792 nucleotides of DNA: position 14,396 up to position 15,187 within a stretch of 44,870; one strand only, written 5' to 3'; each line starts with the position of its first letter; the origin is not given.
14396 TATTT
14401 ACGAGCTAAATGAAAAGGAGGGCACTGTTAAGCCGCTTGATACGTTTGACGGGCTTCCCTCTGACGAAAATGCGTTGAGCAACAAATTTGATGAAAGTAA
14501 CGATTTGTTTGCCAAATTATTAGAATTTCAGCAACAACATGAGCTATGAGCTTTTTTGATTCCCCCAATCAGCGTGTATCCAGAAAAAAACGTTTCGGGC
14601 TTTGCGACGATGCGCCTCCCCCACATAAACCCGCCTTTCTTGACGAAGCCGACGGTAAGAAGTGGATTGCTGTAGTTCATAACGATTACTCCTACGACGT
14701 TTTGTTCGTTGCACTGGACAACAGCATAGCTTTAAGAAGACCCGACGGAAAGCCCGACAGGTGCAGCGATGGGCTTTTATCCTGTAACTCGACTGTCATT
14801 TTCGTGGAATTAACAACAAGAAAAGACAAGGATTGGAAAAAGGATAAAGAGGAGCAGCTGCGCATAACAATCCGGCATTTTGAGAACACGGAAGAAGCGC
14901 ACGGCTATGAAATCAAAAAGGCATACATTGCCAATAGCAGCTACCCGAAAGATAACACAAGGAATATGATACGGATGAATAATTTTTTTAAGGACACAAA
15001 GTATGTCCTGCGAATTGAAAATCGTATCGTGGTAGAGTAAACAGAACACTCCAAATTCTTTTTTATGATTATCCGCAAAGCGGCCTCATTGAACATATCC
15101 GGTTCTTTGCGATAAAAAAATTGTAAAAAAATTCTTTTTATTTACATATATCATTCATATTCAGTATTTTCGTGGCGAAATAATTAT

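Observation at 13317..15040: Translationally coupled ABC/AAA_15-21-type ATPase plus a 164-aa nuclease-like partner: candidate unnamed two-gene defence module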

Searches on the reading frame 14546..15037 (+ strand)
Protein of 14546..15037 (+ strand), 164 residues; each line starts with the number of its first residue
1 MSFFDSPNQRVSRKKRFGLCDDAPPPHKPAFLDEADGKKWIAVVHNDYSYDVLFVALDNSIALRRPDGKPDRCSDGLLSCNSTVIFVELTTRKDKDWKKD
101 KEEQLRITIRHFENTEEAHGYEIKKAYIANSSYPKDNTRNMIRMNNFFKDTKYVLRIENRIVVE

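Call 3: search_protein_families(library=pfam, proteins=[window:14546-15037:+], max_evalue=1)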
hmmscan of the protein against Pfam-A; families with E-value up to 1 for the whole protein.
window:14546-15037:+ (164 aa): 0 families

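Call 4: search_protein_families(library=padloc, proteins=[window:14546-15037:+], max_evalue=1)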
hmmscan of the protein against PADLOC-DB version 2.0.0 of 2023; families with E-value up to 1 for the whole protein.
window:14546-15037:+ (164 aa): 2 families
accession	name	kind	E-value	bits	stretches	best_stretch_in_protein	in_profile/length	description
PDLC04563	PDC-M29B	-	1.3e-48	163.2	1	1-163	3-163/164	-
PDLC04564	PDC-M29B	-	4.9e-19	66.8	1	1-163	1-160/162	-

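Call 5: search_protein_families(library=ncbifam, proteins=[window:14546-15037:+], max_evalue=1)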
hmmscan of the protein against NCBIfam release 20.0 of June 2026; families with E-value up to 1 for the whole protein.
window:14546-15037:+ (164 aa): 0 families

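Call 8: find_homologous_proteins(query=window:14546-15037:+, max_evalue=0.001)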
Query window:14546-15037:+ (164 aa): 155 proteins with E <= 0.001 among 166 candidates; the best 120 are listed.
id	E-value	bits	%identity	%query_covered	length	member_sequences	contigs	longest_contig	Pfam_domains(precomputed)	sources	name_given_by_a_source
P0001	1.2e-107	375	100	100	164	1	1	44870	-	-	-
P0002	4.2e-84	298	80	100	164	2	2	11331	-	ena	-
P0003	1.6e-81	290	79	100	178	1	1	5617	-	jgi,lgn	jgi:hypothetical protein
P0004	5.9e-81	288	78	100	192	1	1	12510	-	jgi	jgi:hypothetical protein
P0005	1.5e-80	287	79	100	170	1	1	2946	-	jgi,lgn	jgi:hypothetical protein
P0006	6.3e-79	281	75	100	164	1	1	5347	-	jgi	jgi:hypothetical protein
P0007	2.5e-77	276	76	99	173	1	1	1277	-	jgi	jgi:hypothetical protein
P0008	6.2e-74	265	70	100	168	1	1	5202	-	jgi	jgi:hypothetical protein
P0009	4.7e-65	236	66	100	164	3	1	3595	-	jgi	jgi:hypothetical protein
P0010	4.3e-63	230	66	100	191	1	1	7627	-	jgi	jgi:hypothetical protein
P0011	4.0e-61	224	62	100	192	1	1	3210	-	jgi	jgi:hypothetical protein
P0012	1.1e-59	219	65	100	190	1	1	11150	-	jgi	jgi:hypothetical protein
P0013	1.1e-59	219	61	99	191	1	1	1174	-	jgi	jgi:hypothetical protein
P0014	2.6e-59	218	63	99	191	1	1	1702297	-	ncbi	ncbi:MAG: hypothetical protein QM786_04220 [Breznakibacter sp.]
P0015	2.7e-59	218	62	99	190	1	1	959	-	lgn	-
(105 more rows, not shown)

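Call 11: find_related_loci(query=A1, collection=genome_contigs, flank=8000)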
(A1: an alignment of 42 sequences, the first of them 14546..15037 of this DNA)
Query A1 (164 aa) in genome_contigs; peptide patterns used: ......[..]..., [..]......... (x = any residue, [..] = any of these).
96 stretches matched a pattern; 71 encode a relative of the query (tblastn E <= 1e-3); 70 distinct loci.
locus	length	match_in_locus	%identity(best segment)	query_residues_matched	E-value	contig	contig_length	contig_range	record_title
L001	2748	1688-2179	68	1-164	3e-71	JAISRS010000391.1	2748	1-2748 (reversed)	MAG: Prevotellaceae bacterium isolate Kf353_bin76 k119_4079067, whole genome shotgun sequence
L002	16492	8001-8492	63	1-163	1e-64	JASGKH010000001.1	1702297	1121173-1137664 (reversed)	MAG: Breznakibacter sp. isolate 5N570 JMF-2111-06-0005.ont.bin.570_0, whole genome shotgun sequence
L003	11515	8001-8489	62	1-163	1e-63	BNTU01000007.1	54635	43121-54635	Bacteroidia bacterium MS499-82 DNA, sequence007, whole genome shotgun sequence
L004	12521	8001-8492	63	1-163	3e-63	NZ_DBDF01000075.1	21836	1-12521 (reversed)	MAG: Bacteroides sp. UBA939 UBA939_contig_8524, whole genome shotgun sequence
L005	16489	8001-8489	62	1-163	6e-63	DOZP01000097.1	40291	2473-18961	MAG TPA_asm: Porphyromonadaceae bacterium isolate UBA8128 contig_4969, whole genome shotgun sequence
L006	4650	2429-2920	60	1-163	2e-59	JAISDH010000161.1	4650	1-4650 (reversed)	MAG: Bacteroidales bacterium isolate Gx485_bin121 k119_3630707, whole genome shotgun sequence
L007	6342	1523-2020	54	1-164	5e-54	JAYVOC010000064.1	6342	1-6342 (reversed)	MAG: Bacteroidota bacterium isolate GL65_UP_metabinner_16 GL65_UP_metabinner_16_63, whole genome shotgun sequence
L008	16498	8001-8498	54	1-164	1e-53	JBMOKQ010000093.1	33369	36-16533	MAG: Bacteroidota bacterium isolate Betzabe_MAG002 MAG002_93, whole genome shotgun sequence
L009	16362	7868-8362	53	1-163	2e-53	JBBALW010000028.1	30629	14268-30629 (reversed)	MAG: Flavobacterium sp. isolate EUL_073 ctg28-EUL_073, whole genome shotgun sequence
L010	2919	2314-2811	54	1-164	2e-53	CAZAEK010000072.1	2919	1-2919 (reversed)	MAG TPA_asm: uncultured Ignavibacterium sp. isolate binchicken_co58_107 genome assembly, contig: NODE_27886_length_2919_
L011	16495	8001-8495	52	1-163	1e-52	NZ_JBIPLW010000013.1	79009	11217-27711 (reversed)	MAG: Flavobacterium sp. isolate ME2015-09-16_3300042289_group6_bin140 Rohwer_bin896_scaffold_60_c2, whole genome shotgun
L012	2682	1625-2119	53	1-163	3e-52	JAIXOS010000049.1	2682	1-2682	MAG: Chitinophagaceae bacterium isolate C1_MAG_00036 C1_MAG_00036_000000000330, whole genome shotgun sequence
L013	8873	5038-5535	51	1-164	1e-51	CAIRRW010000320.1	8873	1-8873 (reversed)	MAG: uncultured Bacteroidetes bacterium isolate MJ-time_bin-7887 genome assembly, contig: bin-7887:320/551, whole genome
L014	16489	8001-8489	53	1-161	2e-51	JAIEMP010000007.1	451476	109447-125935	MAG: Chitinophagaceae bacterium isolate co.spades.CONCOCT.2.5kb_093 c_000000000005, whole genome shotgun sequence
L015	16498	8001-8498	52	1-164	5e-50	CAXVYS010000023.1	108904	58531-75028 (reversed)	MAG: Bacteroidia bacterium isolate 6e587fb1-28cf-479a-b2ce-4acc679b3bb4 genome assembly, contig: contig_23, whole genome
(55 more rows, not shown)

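Call 17: search_solved_structures(query=A1, max_evalue=10, show_alignments=2)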
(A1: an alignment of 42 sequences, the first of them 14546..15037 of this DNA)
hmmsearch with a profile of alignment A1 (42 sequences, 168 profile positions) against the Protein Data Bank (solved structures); distinct sequences matched with E-value up to 10: 1.
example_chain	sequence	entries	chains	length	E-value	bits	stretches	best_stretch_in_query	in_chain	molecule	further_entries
1m5q_A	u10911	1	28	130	0.87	12.6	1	35-120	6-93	small nuclear ribonucleoprotein homolog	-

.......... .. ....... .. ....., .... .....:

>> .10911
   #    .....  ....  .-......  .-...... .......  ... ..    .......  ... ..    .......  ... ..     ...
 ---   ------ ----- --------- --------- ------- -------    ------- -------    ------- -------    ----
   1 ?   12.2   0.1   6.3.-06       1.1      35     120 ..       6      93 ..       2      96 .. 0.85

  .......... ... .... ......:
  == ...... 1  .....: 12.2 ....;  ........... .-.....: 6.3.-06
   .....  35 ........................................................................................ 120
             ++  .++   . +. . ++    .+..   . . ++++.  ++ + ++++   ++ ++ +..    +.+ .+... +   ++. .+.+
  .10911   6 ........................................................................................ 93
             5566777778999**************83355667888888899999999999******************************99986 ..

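Call 19: predict_structure(alignment_id=A1)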
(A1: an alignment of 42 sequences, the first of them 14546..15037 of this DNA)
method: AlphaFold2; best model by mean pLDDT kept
length: 164 residues; sequences in the alignment: 42
mean_pLDDT: 91.9   pTM: 0.89
mean pLDDT of the five models: 91.9, 91.7, 90.4, 89.9, 87.9
residues with pLDDT >= 90: 125; 70-90: 35; 50-70: 4; < 50: 0
segments of 3 or more residues with pLDDT < 50: none
pLDDT, mean of each block of 10 residues (from residue 1): 92 97 83 91 95 95 92 96 96 86 96 96 96 70 94 95 92
secondary structure, 60 per line:
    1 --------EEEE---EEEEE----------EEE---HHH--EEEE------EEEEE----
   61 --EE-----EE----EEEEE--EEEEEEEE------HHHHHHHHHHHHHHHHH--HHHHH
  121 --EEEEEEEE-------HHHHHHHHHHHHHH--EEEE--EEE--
elements in order: E9-12 E16-20 E31-33 E42-45 E52-56 E76-80 E83-90 H97-113 H116-120 E123-130 H138-151 E154-157 E160-162

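Call 22: fold_search(model_id=the predicted structure, library=pdb)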
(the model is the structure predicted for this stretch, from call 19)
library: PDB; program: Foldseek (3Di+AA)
matches with E <= 10: 499; with E <= 0.001: 0
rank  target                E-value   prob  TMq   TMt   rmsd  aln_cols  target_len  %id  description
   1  6p4o_D                1.4e-01  0.30  0.25  0.11   6.1       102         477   15  Complex of XPB helicase with Bax1 endonuclease from Sulfurisphaera tokodaii at 3.15 Angstroms resolution (released 2020-06-03)
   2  8umt_E                1.5e-01  0.51  0.31  0.18   7.0       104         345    8  Atomic model of the human CTF18-RFC-PCNA binary complex in the three-subunit binding state (state 2) (released 2024-05-08)
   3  7tid_E                1.5e-01  0.38  0.27  0.17   7.4       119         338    9  Structure of the yeast clamp loader (Replication Factor C RFC) bound to the sliding clamp (Proliferating Cell Nuclear  (released 2022-02-16)
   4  8tw7_5                1.5e-01  0.33  0.26  0.16   7.7       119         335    8  Cryo-EM structure of S. cerevisiae Ctf18-RFC-PCNA complex in Apo state conformation I (released 2024-09-04)
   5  2p14                  1.6e-01  0.63  0.27  0.24   7.4        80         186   14  Crystal structure of small subunit (R.BspD6I2) of the heterodimeric restriction endonuclease R.BspD6I (released 2008-03-11)
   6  8umu_E                1.6e-01  0.44  0.30  0.17   6.9       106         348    6  Atomic model of the human CTF18-RFC-PCNA binary complex in the four-subunit binding state (state 3) (released 2024-05-08)
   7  5liq_B                1.8e-01  0.80  0.37  0.12   7.6       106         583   13  The structure of C160S,C508S,C578S mutant of Nt.BspD6I nicking endonuclease at 0.185 nm resolution . (released 2017-08-02)
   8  2ewf                  2.0e-01  0.66  0.36  0.12   7.8       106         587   14  Crystal structure of the site-specific DNA nickase N.BspD6I (released 2006-11-21)
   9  7thj_E                2.0e-01  0.30  0.26  0.16   6.6       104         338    9  Structure of the yeast clamp loader (Replication Factor C RFC) bound to the sliding clamp (Proliferating Cell Nuclear  (released 2022-02-16)
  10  5lhc_A                2.1e-01  0.77  0.38  0.13   7.6       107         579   12  The structure of D456A mutant of Nt.BspD6I nicking endonuclease at 0.24 nm resolution . (released 2017-08-16)
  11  7ti8_E                2.2e-01  0.20  0.27  0.16   7.3       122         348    7  Structure of the yeast clamp loader (Replication Factor C RFC) bound to the open sliding clamp (Proliferating Cell Nuc (released 2022-02-16)
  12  7ste_E                2.5e-01  0.35  0.28  0.16   7.2       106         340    8  Rad24-RFC ADP state (released 2022-04-06)
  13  7z6h_E                2.5e-01  0.25  0.26  0.15   7.6       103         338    7  Structure of DNA-bound human RAD17-RFC clamp loader and 9-1-1 checkpoint clamp (released 2022-05-04)
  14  7st9_E                2.5e-01  0.18  0.27  0.16   8.9       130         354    8  Open state of Rad24-RFC:9-1-1 bound to a 5' ss/dsDNA junction (released 2022-03-23)
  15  8bao_B                2.9e-01  0.30  0.28  0.15   6.0       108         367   16  Dysgonamonadaceae bacterium CRISPR ancillary nuclease 2 (released 2022-11-30)
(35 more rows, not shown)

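Call 23: fold_search(model_id=the predicted structure, library=viral)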
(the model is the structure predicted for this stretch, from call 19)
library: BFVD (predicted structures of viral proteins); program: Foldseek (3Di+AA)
matches with E <= 10: 540; with E <= 0.001: 0
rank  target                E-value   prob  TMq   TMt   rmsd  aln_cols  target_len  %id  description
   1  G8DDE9                1.7e-02  0.96  0.40  0.37   5.6       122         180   11  (no name in the UniProt tables at hand)
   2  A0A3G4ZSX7            2.5e-02  0.89  0.29  0.08   6.6        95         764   20  Superfamily II DNA or RNA helicase [Terrestrivirus sp.]
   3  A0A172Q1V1            2.5e-02  0.77  0.37  0.34  12.9       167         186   13  Uncharacterized protein [Escherichia phage MX01]
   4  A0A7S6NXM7            4.3e-02  0.51  0.30  0.27   6.5       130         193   11  Uncharacterized protein [Bathycoccus sp. RCC716 virus 1]
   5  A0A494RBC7            5.4e-02  0.82  0.35  0.38   5.2       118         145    8  (no name in the UniProt tables at hand)
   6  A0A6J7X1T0            5.4e-02  0.35  0.26  0.27   8.7       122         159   14  Uncharacterized protein [uncultured Caudovirales phage]
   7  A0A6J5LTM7            6.5e-02  0.25  0.26  0.29  11.7       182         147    8  Uncharacterized protein [uncultured Caudovirales phage]
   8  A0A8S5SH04            9.4e-02  0.30  0.21  0.14   9.3       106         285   11  Endonuclease-like protein [Siphoviridae sp. ctBCr48]
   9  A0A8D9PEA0            1.3e-01  0.25  0.20  0.18   9.3        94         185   12  Endonuclease Like Protein [Bacteriophage sp.]
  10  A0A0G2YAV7            1.4e-01  0.35  0.27  0.14   7.9       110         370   11  Replication factor c small subunit [Acanthamoeba polyphaga mimivirus Kroon]
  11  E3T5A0                1.4e-01  0.35  0.27  0.17   8.4       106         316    8  Putative DNA replication factor C subunit [Cafeteria roenbergensis virus (strain BV-PW1)]
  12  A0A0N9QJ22            2.0e-01  0.41  0.29  0.35   6.1        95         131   13  Uncharacterized protein [Chrysochromulina ericina virus CeV-01B]
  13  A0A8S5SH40            2.0e-01  0.28  0.23  0.13   8.5        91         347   18  Endonuclease-like protein [Siphoviridae sp. ctBCr48]
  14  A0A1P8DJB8            2.2e-01  0.23  0.20  0.17   6.2        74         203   14  (no name in the UniProt tables at hand)
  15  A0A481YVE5            2.4e-01  0.60  0.34  0.30   5.3       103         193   17  Uncharacterized protein [Marseillevirus LCMAC102]
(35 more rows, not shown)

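Call 24: search_protein_families(library=pfam, alignment_id=A1, max_evalue=10)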
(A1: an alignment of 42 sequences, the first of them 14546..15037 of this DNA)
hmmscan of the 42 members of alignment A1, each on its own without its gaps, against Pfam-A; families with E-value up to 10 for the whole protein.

A. member 1, window:14546-15037:+ (164 aa): 0 families

B. families by the number of members that match (of 42 scanned): 22 families
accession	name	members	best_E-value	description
PF00444.23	Ribosomal_L36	5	0.065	Ribosomal protein L36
PF24315.1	DUF7489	3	0.038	Domain of unknown function (DUF7489)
PF08378.17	NERD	2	0.059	Nuclease-related domain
PF18001.7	Il13Ra_Ig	2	0.066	Interleukin-13 receptor subunit alpha Ig-like domain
PF19462.4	DUF5999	2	0.072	Family of unknown function (DUF5999)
PF23355.1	IFT52_GIFT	2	0.079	IFT52 GIFT domain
PF19420.4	DDAH_eukar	1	0.0054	N,N dimethylarginine dimethylhydrolase, eukaryotic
PF14744.11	WASH-7_mid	1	0.0055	WASH complex subunit 7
PF24240.1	DUF7448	1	0.013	Domain of unknown function (DUF7448)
PF23985.1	DUF7308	1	0.015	Domain of unknown function (DUF7308)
PF01871.22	AMMECR1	1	0.015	AMMECR1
PF14363.11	AAA_assoc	1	0.026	Domain associated at C-terminal with AAA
PF22005.2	WWE_1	1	0.037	Parp14 WWE domain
PF04556.18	DpnII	1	0.04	DpnII restriction endonuclease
PF09764.15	Nt_Gln_amidase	1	0.049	N-terminal glutamine amidase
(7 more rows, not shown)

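Call 34: search_protein_representatives(alignment_id=A1)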
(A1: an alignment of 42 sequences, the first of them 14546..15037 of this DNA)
Query: 42 sequences, 168 profile positions. Proteins with E-value up to 0.001 (for the whole library): 750; up to 1e-10: 491; up to 1e-30: 140. The best 150 are listed.
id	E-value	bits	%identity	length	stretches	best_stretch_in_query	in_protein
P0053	7.7e-80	282.8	-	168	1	1-167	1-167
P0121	1.8e-68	245.9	-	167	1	1-167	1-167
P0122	3.6e-66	238.4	-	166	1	1-167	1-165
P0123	4.0e-61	222.0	-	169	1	3-167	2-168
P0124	6.0e-61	221.4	-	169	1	1-167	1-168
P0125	9.2e-58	211.0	-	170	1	1-167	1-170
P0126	3.4e-55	202.6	-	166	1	1-167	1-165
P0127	5.7e-54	198.7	-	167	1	5-167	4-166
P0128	8.5e-53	194.9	-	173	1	1-167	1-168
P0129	9.0e-53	194.8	-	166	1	1-167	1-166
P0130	1.2e-52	194.4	-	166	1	1-167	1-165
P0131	6.7e-52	191.9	-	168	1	1-167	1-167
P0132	1.2e-51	191.1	-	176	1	1-167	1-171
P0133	6.8e-50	185.4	-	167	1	1-167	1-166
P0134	2.3e-49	183.7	-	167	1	1-167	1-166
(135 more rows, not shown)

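Call 39: search_protein_families(library=padloc, alignment_id=A2, max_evalue=0.00001)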
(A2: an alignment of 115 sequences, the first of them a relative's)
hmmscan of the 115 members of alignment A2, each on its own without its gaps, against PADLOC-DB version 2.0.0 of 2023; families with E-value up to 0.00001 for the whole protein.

A. member 1, L001:2179-2562:+ (128 aa): 0 families

B. families by the number of members that match (of 115 scanned): 203 families (the first 25 are shown)
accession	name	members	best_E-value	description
PDLC02926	HTH_VI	3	1.3e-12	-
PDLC02990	DarG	2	8.3e-71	-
PDLC04787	PDC-S01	2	2.8e-48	-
PDLC04789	PDC-S01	2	9e-37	-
PDLC02987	caspase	2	5.4e-13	-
PDLC04775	PDC-M69A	2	6.8e-10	-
PDLC04142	capH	2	6.1e-09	capH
PDLC04903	PDC-S09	2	1.5e-08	-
PDLC03954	RmrA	2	1.8e-08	-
PDLC03953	RmrA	2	4.7e-06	-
PDLC04984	PDC-S27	1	4.7e-204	-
PDLC03040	REase_I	1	1.5e-131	Type I restriction enzyme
PDLC03100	Specificity_I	1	1.8e-105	Type I specificity subunit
PDLC02234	AbiEi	1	1.9e-90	AbiEi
PDLC03103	Specificity_I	1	6.5e-83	Type I specificity subunit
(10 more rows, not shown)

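Call 40: search_protein_families(library=pfam, alignment_id=A2, max_evalue=0.00001)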
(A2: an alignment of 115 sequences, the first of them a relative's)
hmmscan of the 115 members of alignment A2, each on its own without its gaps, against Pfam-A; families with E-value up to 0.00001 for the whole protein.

A. member 1, L001:2179-2562:+ (128 aa): 0 families

B. families by the number of members that match (of 115 scanned): 156 families (the first 25 are shown)
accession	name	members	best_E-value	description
PF12844.13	HTH_19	4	3.7e-10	Helix-turn-helix domain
PF13443.12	HTH_26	4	1e-08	Cro/C1-type HTH DNA-binding domain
PF01381.28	HTH_3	3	2.1e-15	Helix-turn-helix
PF09346.15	SMI1_KNR4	3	4.5e-10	SMI1 / KNR4 family (SUKH-1)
PF13560.12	HTH_31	3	1.9e-09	Helix-turn-helix domain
PF13187.11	Fer4_9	3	2.6e-08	4Fe-4S dicluster domain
PF03781.23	FGE-sulfatase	2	1.4e-70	Sulfatase-modifying factor enzyme 1-like domain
PF00270.35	DEAD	2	5.7e-48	DEAD/DEAH box helicase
PF00106.31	adh_short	2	7.4e-47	short chain dehydrogenase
PF00656.27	Peptidase_C14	2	2e-38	Caspase domain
PF02678.22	Pirin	2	4.1e-34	Pirin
PF13561.12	adh_short_C2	2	1.3e-30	Enoyl-(Acyl carrier protein) reductase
PF17954.7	Pirin_C_2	2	9.1e-27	Quercetinase C-terminal cupin domain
PF13085.11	Fer2_3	2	4.3e-25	2Fe-2S iron-sulfur cluster binding domain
PF01408.29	GFO_IDH_MocA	2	7.6e-20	Oxidoreductase family, NAD-binding Rossmann fold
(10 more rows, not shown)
